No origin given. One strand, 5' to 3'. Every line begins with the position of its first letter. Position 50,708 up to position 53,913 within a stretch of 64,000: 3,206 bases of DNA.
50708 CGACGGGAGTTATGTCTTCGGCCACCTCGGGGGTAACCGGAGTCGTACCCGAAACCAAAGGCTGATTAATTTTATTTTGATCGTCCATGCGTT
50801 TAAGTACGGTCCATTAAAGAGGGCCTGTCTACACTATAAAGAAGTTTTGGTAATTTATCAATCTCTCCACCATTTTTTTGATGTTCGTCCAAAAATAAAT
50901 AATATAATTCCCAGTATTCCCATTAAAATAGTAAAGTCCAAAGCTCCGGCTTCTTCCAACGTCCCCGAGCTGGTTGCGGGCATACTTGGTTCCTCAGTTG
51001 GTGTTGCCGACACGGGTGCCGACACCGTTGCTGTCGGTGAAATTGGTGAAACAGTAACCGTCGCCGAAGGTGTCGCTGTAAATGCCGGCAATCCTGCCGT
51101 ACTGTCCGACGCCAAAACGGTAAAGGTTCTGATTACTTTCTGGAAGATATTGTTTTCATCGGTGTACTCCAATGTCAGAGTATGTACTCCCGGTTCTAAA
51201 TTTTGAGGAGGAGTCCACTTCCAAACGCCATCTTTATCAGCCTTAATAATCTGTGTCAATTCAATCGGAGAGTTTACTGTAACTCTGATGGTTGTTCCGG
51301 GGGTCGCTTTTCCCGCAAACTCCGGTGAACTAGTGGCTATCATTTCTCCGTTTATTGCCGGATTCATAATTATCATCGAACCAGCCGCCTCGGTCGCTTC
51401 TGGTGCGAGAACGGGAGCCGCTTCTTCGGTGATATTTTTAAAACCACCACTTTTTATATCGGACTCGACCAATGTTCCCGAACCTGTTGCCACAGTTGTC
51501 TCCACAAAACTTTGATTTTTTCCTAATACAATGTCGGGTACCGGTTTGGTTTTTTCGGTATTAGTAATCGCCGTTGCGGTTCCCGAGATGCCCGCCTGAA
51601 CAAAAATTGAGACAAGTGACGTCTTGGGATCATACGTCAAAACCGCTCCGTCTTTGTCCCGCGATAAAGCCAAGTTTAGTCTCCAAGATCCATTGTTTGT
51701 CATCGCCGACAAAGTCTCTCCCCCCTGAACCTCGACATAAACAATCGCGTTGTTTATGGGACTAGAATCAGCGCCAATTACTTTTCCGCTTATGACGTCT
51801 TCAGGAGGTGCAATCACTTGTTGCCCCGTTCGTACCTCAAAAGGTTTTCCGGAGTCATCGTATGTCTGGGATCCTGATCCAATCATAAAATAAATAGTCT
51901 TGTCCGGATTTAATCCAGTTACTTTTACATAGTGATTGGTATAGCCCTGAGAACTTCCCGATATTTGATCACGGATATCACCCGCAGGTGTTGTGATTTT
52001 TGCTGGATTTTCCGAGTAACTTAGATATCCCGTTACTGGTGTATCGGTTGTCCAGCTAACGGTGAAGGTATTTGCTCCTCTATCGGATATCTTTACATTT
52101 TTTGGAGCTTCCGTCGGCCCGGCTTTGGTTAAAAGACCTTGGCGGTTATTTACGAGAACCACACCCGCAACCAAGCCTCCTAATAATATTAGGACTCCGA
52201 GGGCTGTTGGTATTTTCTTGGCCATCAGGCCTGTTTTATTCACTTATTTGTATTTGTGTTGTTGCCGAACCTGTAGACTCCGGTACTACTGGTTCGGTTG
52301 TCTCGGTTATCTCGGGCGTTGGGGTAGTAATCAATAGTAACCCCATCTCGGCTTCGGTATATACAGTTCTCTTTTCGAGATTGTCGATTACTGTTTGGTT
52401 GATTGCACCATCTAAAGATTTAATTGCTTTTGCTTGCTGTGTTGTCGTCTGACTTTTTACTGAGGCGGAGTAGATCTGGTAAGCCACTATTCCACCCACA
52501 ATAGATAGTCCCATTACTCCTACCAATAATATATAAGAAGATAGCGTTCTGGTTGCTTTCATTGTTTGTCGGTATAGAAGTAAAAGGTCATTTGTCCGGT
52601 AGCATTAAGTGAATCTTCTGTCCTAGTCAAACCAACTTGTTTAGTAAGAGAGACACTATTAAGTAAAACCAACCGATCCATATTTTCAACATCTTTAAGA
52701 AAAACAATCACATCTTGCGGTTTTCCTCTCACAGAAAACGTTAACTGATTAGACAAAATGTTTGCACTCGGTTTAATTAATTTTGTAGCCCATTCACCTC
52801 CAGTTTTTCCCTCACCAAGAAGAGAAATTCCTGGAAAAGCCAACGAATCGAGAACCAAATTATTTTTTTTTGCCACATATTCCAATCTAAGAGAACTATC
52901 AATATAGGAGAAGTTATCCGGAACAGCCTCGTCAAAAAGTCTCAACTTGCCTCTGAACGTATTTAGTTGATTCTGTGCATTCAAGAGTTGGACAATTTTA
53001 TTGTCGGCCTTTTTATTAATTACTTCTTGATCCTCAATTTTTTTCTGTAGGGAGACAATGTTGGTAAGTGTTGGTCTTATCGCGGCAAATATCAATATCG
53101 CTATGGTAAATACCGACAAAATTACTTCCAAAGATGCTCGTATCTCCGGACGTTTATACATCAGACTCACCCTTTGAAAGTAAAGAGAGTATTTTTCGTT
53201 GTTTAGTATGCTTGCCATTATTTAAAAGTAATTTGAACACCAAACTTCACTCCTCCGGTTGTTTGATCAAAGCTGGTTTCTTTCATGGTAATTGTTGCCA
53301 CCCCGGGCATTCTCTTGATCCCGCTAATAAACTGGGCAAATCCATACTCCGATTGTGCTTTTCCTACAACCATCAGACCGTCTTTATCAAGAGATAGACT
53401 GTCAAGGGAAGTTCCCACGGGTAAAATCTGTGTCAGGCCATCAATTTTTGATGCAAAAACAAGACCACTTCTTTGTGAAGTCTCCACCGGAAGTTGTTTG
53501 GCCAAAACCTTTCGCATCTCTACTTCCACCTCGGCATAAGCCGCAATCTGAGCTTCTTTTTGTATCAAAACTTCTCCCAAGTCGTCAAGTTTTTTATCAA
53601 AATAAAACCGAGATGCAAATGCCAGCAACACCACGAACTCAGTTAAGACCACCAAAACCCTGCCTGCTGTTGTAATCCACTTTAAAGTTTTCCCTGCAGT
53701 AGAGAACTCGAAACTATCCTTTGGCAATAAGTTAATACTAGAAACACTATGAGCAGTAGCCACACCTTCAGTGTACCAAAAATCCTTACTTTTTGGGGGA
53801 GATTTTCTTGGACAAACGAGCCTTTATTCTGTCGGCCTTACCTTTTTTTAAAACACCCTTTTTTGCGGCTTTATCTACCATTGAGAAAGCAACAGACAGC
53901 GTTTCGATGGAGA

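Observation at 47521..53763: pilN-pilO operon continuing into three large surface proteins with shared juxtamembrane motif and L[PE]EAG-TM C-terminal sorting-like signals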

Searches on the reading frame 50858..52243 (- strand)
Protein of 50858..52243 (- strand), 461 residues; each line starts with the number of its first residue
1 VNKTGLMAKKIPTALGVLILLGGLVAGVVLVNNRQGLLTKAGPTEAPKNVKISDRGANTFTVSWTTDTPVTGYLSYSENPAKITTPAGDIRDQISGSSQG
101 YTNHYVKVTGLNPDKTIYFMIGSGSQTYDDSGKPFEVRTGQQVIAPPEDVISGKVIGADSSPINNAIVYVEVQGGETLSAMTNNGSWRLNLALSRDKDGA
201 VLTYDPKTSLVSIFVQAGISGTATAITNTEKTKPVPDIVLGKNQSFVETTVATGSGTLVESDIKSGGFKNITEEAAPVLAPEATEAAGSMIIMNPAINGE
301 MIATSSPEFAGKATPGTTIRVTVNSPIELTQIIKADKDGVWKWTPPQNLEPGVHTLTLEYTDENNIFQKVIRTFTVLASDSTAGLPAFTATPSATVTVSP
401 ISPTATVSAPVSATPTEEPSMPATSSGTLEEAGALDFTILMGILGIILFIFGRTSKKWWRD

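Call 4: search_protein_families(library=pfam, proteins=[window:50858-52243:-], max_evalue=0.1)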
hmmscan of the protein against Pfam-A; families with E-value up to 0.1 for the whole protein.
window:50858-52243:- (461 aa): 4 families
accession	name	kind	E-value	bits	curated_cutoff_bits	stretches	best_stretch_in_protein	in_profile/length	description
PF19077.6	Big_13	-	2.7e-10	41.1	27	1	301-363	23-86/102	Bacterial Ig-like domain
PF16656.11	Pur_ac_phosph_N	-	5.3e-07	30.5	30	1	47-130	1-84/93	Purple acid Phosphatase, N-terminal domain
PF00041.27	fn3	-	2.1e-05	25.1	25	1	46-116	2-61/84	Fibronectin type III domain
PF13620.12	CarboxypepD_reg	-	0.00088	20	32.3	1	151-190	2-43/82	Carboxypeptidase regulatory-like domain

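Call 12: search_protein_families(library=ncbifam, proteins=[window:50858-52243:-], max_evalue=1)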
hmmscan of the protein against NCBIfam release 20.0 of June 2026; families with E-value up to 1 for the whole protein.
window:50858-52243:- (461 aa): 0 families

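Call 67: search_solved_structures(query=window:50861-52243:-, max_evalue=0.01)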
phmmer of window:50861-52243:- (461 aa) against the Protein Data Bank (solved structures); distinct sequences matched with E-value up to 0.01: 0.

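Call 72: find_homologous_proteins(query=window:50861-52243:-, max_evalue=0.001)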
Query window:50861-52243:- (461 aa): 252 proteins with E <= 0.001 among 8000 candidates; the best 120 are listed.
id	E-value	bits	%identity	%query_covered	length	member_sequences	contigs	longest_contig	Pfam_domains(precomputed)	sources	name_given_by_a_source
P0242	1.1e-291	985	100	99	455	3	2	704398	PF00041.28,PF19077.7,PF16656.12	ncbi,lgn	ncbi:MAG: Ig-like domain-containing protein [Microgenomates group bacterium]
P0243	5.1e-284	960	96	100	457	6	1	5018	PF00041.28,PF19077.7,PF16656.12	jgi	-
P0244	1.3e-277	939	95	99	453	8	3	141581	PF00041.28,PF19077.7,PF16656.12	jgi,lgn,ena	-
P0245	1.4e-252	856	85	99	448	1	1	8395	PF00041.28,PF19077.7,PF16656.12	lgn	-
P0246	6.0e-245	831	83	100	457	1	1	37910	PF00041.28,PF19077.7,PF16656.12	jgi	jgi:hypothetical protein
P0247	1.2e-240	817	81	100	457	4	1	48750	PF00041.28,PF19077.7,PF16656.12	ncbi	-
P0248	1.2e-239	814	82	99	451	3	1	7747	PF19077.7,PF16656.12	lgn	-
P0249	5.7e-238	808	80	100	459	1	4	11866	PF13620.13,PF19077.7,PF16656.12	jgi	jgi:hypothetical protein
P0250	7.5e-238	808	82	100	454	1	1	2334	PF13620.13,PF00041.28,PF19077.7,PF16656.12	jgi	jgi:hypothetical protein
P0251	1.2e-237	807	80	100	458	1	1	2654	PF00041.28,PF19077.7,PF16656.12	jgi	-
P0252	3.0e-237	806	82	99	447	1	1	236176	PF19077.7,PF16656.12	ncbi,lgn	-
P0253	6.3e-236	802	79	100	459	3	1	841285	PF19077.7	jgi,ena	-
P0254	2.6e-235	800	79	100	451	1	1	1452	PF00041.28,PF19077.7,PF16656.12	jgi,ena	-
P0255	1.2e-231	787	79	100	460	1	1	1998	PF19077.7,PF16656.12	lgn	-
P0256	1.4e-231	787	79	100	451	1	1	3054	PF00041.28,PF19077.7,PF16656.12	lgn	-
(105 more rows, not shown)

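Call 81: predict_structure(alignment_id=A4)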
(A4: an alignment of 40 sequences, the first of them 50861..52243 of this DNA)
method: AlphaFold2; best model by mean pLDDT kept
length: 461 residues; sequences in the alignment: 40
mean_pLDDT: 69.4   pTM: 0.47
mean pLDDT of the five models: 69.4, 67.9, 65.9, 64.8, 63.6
residues with pLDDT >= 90: 27; 70-90: 275; 50-70: 37; < 50: 122
segments of 3 or more residues with pLDDT < 50: 1-11, 32-42, 87-98, 249-288, 381-422
pLDDT, mean of each block of 10 residues (from residue 1): 43 67 74 41 70 87 81 78 50 41 82 85 78 83 80 87 87 87 88 83 81 83 82 83 69 30 41 33 45 74 82 86 84 86 87 86 78 73 42 35 37 42 50 67 89 78 50
secondary structure, 60 per line:
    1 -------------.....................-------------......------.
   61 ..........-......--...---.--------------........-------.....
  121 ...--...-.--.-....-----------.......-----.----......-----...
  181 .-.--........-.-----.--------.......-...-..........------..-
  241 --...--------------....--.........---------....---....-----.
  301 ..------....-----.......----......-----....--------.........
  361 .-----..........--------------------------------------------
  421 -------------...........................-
elements in order: H14-34 E48-53 E60-70 E72-77 E101-108 E116-123 E126-128 E135-138 E150-156 E167-172 E178-181 E186-190 E210-216 E222-228 E243-245 H260-263 H266-274 H284-287 E291-294 E300-302 E309-312 E318-324 E329-334 E340-343 E352-361 E367-376 H434-460

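Call 83: fold_search(model_id=the predicted structure, library=pdb)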
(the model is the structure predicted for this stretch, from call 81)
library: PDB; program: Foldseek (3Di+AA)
matches with E <= 10: 1779; with E <= 0.001: 224
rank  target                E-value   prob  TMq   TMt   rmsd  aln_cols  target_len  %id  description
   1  7mrq                  9.6e-08  1.00  0.15  0.22  25.3       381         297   11  Chicken CNTN4 FN1-FN3 domains with T751A, V752A, Y781A, E786A mutations (released 2022-01-05)
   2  1zlg                  1.3e-07  1.00  0.14  0.10  22.0       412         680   11  Solution structure of the extracellular matrix protein anosmin-1 (released 2006-05-09)
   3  5e7l                  1.4e-07  1.00  0.14  0.20  22.0       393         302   12  Crystal structure of mouse CNTN2 FN1-FN3 domains (released 2016-08-31)
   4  7mrk_D                3.1e-07  1.00  0.16  0.23  23.5       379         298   12  Chicken CNTN4 APP complex (released 2022-01-05)
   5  5jpm_A                3.1e-07  1.00  0.17  0.14  17.0       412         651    9  Structure of the complex of human complement C4 with MASP-2 rebuilt using iMDFF (released 2016-08-10)
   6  8gul_A                3.4e-07  1.00  0.16  0.16  18.7       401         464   11  Chitin-active AA10 LPMO (GbpA) complexed with Cu(II) from Vibrio campbellii (released 2023-06-21)
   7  5e55_A                4.3e-07  1.00  0.16  0.23  20.5       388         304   13  Crystal structure of mouse CNTN6 FN1-FN3 domains (released 2016-08-31)
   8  5irb_B                5.7e-07  0.99  0.14  0.19  30.6       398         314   12  Structural insight into host cell surface retention of a 1.5-MDa bacterial ice-binding adhesin (released 2017-07-19)
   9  2yn5_B                6.3e-07  1.00  0.17  0.26  25.4       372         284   13  Structural insight into the giant calcium-binding adhesin SiiE: implications for the adhesion of Salmonella enterica t (released 2013-04-03)
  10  2yn5_A                7.5e-07  1.00  0.14  0.22  27.0       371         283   14  Structural insight into the giant calcium-binding adhesin SiiE: implications for the adhesion of Salmonella enterica t (released 2013-04-03)
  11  9sv8_B                7.9e-07  1.00  0.19  0.15  15.7       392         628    8  Herpes simplex virus 2 delta28-73 glycoprotein C ectodomain in complex with C3b (released 2025-12-10)
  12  7mrn_A                7.9e-07  1.00  0.14  0.22  22.2       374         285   10  Mouse CNTN5 APP complex (released 2022-01-05)
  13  2qki_D                9.8e-07  1.00  0.19  0.16  15.3       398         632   10  Human C3c in complex with the inhibitor compstatin (released 2007-08-14)
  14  5irb_A                1.0e-06  0.99  0.14  0.19  30.7       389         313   12  Structural insight into host cell surface retention of a 1.5-MDa bacterial ice-binding adhesin (released 2017-07-19)
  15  7q60                  1.2e-06  1.00  0.18  0.09  15.4       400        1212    9  Structure of TEV cleaved A2ML1 (A2ML1-TE) (released 2022-04-20)
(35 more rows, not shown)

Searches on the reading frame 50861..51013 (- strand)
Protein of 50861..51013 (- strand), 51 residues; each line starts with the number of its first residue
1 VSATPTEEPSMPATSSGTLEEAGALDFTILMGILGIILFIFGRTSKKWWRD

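Call 56: search_protein_families(library=ncbifam, proteins=[window:50861-51013:-], max_evalue=10)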
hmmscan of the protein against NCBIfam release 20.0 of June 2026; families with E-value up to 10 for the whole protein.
seq(51 aa): 0 families

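Call 57: search_protein_families(library=pfam, proteins=[window:50861-51013:-], max_evalue=10)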
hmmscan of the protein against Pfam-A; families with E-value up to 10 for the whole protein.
seq(51 aa): 1 family
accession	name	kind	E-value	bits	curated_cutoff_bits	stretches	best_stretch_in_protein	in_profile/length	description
PF17591.7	UL41A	-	0.2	12.2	29.7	1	21-42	11-32/78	Herpesvirus UL41A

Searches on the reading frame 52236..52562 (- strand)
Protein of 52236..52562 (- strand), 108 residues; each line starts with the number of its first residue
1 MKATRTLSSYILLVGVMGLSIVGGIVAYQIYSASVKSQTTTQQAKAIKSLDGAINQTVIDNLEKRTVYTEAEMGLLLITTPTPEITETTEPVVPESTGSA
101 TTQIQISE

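Call 4: search_protein_families(library=pfam, proteins=[window:52236-52562:-], max_evalue=0.1)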
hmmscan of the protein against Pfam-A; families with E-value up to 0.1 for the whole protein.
window:52236-52562:- (108 aa): 0 families

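Call 12: search_protein_families(library=ncbifam, proteins=[window:52236-52562:-], max_evalue=1)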
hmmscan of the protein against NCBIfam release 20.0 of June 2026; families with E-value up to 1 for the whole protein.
window:52236-52562:- (108 aa): 3 families
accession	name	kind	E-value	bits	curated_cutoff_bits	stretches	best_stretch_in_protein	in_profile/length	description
NF011381.1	PRK14806.1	equivalog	0.0039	15.5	902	1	14-88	6-79/733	bifunctional prephenate dehydrogenase/3-phosphoshikimate 1-carboxyvinyltransferase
NF005650.0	PRK07417.1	equivalog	0.006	15.9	290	1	14-94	4-80/281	prephenate/arogenate dehydrogenase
NF002973.0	PRK03659.1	equivalog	0.12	10.9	804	1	11-81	293-363/602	glutathione-regulated potassium-efflux system protein KefB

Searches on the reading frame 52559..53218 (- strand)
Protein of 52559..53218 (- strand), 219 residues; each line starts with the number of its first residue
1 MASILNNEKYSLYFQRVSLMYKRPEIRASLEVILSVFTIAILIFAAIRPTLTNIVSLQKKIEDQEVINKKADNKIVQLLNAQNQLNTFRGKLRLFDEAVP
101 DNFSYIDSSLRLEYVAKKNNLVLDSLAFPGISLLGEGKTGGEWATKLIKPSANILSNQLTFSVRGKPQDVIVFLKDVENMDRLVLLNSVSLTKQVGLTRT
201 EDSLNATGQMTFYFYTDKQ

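Call 4: search_protein_families(library=pfam, proteins=[window:52559-53218:-], max_evalue=0.1)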
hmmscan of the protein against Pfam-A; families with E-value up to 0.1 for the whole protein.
window:52559-53218:- (219 aa): 1 family
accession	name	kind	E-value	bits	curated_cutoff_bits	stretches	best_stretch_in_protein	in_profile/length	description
PF04350.18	PilO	-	0.002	18.7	22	1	160-217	90-145/145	Pilus assembly protein, PilO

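Call 12: search_protein_families(library=ncbifam, proteins=[window:52559-53218:-], max_evalue=1)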
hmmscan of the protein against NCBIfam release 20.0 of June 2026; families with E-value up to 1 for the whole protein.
window:52559-53218:- (219 aa): 0 families

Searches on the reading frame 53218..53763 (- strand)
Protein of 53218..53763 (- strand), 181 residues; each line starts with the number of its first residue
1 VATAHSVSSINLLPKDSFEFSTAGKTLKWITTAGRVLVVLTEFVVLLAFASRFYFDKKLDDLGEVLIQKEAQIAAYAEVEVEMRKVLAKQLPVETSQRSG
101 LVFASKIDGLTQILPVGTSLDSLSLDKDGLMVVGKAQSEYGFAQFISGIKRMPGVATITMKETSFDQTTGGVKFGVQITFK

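Call 4: search_protein_families(library=pfam, proteins=[window:53218-53763:-], max_evalue=0.1)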
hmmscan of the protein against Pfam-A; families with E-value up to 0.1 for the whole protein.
window:53218-53763:- (181 aa): 1 family
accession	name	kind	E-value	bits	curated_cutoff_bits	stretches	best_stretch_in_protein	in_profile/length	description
PF05137.18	PilN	-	3.7e-06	27.3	22.8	1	108-177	4-75/78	Fimbrial assembly protein (PilN)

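Call 12: search_protein_families(library=ncbifam, proteins=[window:53218-53763:-], max_evalue=1)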
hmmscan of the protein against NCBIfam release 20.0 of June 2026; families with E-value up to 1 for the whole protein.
window:53218-53763:- (181 aa): 1 family
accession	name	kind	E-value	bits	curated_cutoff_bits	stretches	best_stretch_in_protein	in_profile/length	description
NF000050.2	AAC_6p_A29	exception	0.0071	16.1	250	1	53-104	33-84/131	aminoglycoside 6'-N-acetyltransferase AAC(6')-29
